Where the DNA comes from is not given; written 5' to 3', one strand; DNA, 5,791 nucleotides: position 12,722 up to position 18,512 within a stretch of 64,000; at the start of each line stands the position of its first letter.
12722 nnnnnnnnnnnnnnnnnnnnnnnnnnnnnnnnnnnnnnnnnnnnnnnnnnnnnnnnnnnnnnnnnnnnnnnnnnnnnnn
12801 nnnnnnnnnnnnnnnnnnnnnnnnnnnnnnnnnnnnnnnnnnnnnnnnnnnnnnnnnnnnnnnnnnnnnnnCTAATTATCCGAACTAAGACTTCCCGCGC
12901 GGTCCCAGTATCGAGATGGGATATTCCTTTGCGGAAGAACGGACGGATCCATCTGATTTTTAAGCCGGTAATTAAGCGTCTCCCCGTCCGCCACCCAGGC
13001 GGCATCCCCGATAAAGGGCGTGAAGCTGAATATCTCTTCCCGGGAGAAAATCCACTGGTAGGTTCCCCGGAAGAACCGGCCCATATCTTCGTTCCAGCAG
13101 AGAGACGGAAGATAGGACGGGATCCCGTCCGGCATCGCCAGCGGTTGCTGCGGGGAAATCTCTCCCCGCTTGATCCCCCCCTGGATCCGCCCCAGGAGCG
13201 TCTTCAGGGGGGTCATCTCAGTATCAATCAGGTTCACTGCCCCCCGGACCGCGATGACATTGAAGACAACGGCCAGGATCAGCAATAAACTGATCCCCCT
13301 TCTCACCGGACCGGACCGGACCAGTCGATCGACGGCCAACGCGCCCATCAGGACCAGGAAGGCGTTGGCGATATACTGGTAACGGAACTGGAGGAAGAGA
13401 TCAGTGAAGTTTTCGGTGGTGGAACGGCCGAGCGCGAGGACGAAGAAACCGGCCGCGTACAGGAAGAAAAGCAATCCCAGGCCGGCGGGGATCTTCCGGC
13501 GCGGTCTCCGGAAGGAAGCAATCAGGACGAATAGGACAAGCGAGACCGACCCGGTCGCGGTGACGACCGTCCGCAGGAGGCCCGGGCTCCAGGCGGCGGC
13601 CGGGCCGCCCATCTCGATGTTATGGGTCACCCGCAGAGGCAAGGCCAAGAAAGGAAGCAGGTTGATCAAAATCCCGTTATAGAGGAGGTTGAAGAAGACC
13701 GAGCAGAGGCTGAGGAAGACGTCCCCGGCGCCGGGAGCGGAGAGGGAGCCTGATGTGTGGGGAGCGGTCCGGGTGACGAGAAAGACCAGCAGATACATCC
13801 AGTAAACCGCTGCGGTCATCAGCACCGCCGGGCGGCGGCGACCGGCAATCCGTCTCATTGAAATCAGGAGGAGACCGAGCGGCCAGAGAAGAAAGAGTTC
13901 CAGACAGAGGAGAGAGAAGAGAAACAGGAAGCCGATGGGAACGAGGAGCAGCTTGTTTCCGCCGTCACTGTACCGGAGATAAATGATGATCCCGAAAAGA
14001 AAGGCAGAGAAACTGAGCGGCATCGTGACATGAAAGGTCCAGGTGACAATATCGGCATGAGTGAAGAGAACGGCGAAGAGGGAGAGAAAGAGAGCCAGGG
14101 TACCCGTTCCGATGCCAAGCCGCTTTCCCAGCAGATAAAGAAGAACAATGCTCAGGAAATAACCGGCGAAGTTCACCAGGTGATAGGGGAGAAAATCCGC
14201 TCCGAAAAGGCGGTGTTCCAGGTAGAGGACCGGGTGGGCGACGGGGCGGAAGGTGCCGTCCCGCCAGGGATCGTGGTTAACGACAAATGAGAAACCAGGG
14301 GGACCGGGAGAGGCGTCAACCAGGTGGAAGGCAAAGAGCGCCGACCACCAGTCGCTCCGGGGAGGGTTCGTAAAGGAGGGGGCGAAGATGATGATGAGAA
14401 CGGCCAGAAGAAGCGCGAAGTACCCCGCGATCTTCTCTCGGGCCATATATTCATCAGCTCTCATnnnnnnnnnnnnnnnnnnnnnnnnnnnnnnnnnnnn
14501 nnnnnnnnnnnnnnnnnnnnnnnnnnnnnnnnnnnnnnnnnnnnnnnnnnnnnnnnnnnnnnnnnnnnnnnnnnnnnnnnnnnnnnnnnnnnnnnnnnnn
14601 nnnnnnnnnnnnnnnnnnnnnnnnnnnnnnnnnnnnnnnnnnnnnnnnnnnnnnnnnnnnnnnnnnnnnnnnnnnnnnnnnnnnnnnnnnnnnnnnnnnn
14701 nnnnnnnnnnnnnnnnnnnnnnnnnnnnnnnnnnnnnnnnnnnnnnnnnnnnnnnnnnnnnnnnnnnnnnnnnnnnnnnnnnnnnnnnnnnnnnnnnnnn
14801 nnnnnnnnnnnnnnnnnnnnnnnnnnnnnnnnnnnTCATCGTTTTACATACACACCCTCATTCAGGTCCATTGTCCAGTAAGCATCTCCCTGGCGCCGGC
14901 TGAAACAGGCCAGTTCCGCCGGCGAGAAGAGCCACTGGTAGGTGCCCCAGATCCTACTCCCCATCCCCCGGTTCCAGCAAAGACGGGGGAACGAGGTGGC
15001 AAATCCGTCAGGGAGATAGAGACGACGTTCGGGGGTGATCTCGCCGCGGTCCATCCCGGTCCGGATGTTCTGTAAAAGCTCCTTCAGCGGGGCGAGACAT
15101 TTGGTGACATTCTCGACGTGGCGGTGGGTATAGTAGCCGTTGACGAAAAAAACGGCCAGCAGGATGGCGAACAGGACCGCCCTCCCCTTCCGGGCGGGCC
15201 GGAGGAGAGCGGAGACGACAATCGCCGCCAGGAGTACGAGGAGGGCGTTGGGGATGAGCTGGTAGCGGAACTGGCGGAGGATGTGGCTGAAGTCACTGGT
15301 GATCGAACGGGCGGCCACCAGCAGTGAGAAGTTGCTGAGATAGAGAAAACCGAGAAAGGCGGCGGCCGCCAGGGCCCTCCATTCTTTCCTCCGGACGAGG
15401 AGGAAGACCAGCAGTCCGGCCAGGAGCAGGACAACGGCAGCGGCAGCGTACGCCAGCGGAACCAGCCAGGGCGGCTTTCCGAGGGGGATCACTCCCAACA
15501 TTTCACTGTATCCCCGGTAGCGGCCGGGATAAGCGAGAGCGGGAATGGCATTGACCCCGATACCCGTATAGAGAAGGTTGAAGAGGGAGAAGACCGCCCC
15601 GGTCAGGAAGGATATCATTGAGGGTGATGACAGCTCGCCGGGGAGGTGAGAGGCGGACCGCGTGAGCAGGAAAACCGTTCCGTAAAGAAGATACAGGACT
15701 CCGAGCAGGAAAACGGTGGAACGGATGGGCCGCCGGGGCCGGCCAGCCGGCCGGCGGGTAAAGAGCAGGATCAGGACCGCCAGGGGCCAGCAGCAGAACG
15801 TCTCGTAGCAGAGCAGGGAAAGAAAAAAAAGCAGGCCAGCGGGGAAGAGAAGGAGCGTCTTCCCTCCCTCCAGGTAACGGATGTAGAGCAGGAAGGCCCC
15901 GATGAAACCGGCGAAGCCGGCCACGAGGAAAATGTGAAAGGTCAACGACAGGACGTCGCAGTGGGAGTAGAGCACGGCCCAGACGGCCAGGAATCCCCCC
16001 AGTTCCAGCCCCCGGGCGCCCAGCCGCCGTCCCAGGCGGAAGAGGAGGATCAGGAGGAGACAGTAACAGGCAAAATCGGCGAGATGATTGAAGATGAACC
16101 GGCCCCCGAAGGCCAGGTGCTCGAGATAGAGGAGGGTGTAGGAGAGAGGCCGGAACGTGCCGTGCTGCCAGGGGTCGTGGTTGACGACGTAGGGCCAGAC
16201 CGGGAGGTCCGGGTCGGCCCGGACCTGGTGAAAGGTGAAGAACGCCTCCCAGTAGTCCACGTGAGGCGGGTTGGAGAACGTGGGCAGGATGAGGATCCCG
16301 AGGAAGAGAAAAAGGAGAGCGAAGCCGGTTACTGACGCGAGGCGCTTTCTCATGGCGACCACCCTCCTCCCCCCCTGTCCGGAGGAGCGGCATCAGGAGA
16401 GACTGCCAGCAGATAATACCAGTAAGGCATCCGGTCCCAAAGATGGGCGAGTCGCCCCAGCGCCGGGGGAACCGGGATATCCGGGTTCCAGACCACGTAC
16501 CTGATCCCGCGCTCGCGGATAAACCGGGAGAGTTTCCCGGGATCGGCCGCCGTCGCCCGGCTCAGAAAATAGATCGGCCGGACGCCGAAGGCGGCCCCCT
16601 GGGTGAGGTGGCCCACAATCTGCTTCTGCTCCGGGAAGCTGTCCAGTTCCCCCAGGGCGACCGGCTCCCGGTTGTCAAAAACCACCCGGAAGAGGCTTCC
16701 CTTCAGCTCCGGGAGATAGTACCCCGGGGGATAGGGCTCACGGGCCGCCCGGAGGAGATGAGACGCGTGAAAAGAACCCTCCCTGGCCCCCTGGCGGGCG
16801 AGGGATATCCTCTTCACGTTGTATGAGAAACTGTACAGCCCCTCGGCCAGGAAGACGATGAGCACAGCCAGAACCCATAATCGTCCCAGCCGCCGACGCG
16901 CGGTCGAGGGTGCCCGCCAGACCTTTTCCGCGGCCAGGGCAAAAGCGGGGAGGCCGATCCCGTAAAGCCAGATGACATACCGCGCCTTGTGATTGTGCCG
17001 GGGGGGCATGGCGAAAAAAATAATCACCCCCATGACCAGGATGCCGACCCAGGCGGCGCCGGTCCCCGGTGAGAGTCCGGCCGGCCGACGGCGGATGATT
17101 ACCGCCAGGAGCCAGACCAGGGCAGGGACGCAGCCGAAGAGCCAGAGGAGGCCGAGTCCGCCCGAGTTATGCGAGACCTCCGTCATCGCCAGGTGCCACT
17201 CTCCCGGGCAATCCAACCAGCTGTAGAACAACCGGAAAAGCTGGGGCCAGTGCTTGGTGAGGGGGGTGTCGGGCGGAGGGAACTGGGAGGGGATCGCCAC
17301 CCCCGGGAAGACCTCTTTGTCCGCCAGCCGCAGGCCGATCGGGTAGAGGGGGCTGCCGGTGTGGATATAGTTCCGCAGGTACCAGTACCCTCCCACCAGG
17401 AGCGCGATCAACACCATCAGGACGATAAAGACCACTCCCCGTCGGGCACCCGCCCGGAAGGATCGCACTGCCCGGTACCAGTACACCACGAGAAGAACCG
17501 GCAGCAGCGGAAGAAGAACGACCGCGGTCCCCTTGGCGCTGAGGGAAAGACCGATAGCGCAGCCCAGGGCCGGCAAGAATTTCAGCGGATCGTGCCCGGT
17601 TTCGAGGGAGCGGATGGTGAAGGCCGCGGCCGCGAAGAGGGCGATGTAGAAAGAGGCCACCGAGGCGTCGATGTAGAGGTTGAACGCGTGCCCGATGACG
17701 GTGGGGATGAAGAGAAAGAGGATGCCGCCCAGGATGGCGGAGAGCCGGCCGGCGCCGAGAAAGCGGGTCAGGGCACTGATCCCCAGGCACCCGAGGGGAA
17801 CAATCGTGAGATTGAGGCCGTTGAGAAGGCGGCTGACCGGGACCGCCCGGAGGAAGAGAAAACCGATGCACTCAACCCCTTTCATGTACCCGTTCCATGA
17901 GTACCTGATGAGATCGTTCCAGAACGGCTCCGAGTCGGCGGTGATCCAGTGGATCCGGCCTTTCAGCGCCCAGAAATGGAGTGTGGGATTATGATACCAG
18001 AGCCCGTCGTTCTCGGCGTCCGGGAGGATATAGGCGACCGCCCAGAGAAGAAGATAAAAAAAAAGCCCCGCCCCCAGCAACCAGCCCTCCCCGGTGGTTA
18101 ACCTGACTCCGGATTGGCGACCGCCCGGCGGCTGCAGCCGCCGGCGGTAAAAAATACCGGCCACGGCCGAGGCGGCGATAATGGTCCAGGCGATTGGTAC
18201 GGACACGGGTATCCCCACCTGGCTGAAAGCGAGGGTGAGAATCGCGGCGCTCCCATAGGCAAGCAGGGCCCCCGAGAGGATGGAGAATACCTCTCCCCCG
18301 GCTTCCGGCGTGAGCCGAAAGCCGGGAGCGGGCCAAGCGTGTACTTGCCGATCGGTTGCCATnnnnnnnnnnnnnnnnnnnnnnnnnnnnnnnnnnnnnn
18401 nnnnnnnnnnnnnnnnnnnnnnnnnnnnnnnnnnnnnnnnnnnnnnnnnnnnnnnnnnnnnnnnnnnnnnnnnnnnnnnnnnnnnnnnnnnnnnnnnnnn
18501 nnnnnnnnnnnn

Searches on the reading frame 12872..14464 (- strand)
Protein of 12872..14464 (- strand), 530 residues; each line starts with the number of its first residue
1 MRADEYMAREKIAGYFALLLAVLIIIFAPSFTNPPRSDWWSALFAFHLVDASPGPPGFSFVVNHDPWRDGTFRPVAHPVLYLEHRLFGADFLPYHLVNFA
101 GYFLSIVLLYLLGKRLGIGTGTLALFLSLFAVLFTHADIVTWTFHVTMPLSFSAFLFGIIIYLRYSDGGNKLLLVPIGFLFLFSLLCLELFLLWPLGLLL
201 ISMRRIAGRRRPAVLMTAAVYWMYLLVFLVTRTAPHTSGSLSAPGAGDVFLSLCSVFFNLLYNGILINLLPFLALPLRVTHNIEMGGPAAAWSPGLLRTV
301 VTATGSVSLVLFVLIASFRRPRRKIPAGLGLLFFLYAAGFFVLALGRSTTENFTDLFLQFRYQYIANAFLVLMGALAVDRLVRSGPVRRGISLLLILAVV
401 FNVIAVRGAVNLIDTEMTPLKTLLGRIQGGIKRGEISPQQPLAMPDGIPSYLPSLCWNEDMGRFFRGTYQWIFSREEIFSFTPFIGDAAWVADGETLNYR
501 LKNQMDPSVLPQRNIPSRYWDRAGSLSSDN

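Call 10: search_protein_families(library=pfam, proteins=[window:12872-14464:-], max_evalue=0.001)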
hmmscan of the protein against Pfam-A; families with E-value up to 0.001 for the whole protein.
window:12872-14464:- (530 aa): 0 families

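Call 12: search_protein_families(library=ncbifam, proteins=[window:12872-14464:-], max_evalue=0.001)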
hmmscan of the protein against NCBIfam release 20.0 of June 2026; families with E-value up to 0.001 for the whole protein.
window:12872-14464:- (530 aa): 0 families

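Call 69: search_protein_families(library=pfam, proteins=[window:12875-14464:-], max_evalue=1)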
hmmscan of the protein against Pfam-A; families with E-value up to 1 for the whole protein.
window:12875-14464:- (530 aa): 1 family
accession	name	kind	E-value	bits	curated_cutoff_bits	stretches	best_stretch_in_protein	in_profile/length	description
PF17364.7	DUF5389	-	0.14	12.8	25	1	179-262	13-96/104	Family of unknown function (DUF5389)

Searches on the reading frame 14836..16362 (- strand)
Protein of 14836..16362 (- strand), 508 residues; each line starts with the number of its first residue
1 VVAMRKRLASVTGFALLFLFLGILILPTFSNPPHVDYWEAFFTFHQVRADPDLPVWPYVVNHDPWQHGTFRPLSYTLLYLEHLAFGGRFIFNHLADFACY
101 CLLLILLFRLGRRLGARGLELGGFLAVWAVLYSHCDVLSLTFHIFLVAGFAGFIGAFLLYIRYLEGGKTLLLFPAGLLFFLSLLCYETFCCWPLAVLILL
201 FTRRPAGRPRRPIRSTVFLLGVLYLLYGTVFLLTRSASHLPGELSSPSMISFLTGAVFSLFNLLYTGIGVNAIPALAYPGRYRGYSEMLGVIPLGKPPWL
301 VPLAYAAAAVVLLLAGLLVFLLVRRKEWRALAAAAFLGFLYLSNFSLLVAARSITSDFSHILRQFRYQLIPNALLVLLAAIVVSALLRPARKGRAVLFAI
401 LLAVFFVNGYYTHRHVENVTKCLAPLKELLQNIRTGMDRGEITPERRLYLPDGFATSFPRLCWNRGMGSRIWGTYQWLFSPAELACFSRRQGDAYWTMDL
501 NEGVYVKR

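Call 10: search_protein_families(library=pfam, proteins=[window:14836-16362:-], max_evalue=0.001)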
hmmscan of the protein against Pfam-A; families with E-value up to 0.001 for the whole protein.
window:14836-16362:- (508 aa): 0 families

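Call 12: search_protein_families(library=ncbifam, proteins=[window:14836-16362:-], max_evalue=0.001)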
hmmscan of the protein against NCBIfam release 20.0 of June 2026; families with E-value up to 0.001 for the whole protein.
window:14836-16362:- (508 aa): 0 families

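Call 50: search_solved_structures(query=A5, max_evalue=10)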
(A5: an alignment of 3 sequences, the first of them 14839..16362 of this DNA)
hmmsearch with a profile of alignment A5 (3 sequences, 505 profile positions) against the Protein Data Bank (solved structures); distinct sequences matched with E-value up to 10: 0.

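Call 69: search_protein_families(library=pfam, proteins=[window:14839-16362:-], max_evalue=1)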
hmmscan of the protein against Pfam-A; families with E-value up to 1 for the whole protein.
window:14839-16362:- (508 aa): 1 family
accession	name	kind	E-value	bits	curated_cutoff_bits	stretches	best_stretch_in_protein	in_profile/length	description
PF09874.14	DUF2101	-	0.24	11.6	22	1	309-420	40-145/206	Predicted membrane protein (DUF2101)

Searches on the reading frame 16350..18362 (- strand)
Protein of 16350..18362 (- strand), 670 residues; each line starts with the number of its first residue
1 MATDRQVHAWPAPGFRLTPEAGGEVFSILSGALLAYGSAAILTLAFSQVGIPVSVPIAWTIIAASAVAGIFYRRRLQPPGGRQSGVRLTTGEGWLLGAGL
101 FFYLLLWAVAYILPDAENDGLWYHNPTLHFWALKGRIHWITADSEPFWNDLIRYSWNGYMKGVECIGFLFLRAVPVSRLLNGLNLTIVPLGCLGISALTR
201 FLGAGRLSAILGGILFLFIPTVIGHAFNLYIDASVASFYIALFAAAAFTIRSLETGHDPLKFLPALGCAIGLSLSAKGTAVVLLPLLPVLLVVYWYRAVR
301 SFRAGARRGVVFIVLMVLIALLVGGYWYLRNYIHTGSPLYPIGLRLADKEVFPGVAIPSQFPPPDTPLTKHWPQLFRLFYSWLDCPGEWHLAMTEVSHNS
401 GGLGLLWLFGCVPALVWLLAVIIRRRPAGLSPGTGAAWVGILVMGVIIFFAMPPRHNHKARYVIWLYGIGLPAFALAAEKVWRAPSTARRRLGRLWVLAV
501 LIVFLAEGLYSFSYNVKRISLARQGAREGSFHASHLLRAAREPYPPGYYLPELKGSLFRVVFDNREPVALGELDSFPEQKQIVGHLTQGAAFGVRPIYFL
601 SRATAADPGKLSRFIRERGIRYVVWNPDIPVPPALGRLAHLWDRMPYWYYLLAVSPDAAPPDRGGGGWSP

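Call 10: search_protein_families(library=pfam, proteins=[window:16350-18362:-], max_evalue=0.001)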
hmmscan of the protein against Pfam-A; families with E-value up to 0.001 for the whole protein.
window:16350-18362:- (670 aa): 0 families

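Call 12: search_protein_families(library=ncbifam, proteins=[window:16350-18362:-], max_evalue=0.001)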
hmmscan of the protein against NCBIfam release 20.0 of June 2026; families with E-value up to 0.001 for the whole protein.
window:16350-18362:- (670 aa): 1 family
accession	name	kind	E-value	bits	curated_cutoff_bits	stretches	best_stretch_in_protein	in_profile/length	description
NF047510.1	LIC_10190_fam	subfamily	0.00086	18.1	100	1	182-343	171-314/424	LIC_10190 family membrane protein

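Call 49: search_solved_structures(query=A4, max_evalue=10)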
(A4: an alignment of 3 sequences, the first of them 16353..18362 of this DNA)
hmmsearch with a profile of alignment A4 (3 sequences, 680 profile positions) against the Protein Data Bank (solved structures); distinct sequences matched with E-value up to 10: 6.
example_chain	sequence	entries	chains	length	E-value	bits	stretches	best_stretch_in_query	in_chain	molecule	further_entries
9mrk_E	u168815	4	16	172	0.11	13.9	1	153-253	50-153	TARPgamma2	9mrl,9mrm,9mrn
8z9d_5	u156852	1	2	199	0.38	12.1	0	392-431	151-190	Photosystem II reaction center proteins PsbY, chloroplastic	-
6as3_A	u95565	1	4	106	2.1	9.7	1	485-550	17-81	NHis AcrE1 protein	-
6as4_A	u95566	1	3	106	2.2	9.6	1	485-550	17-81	NHis AcrE1 anti-crispr protein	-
8xks_I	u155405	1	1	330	2.3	9.6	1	202-275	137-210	Tic22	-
6arz_A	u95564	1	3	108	2.4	9.5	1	485-550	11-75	Uncharacterized protein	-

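Call 69: search_protein_families(library=pfam, proteins=[window:16353-18362:-], max_evalue=1)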
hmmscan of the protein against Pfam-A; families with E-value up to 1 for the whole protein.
window:16353-18362:- (670 aa): 0 families
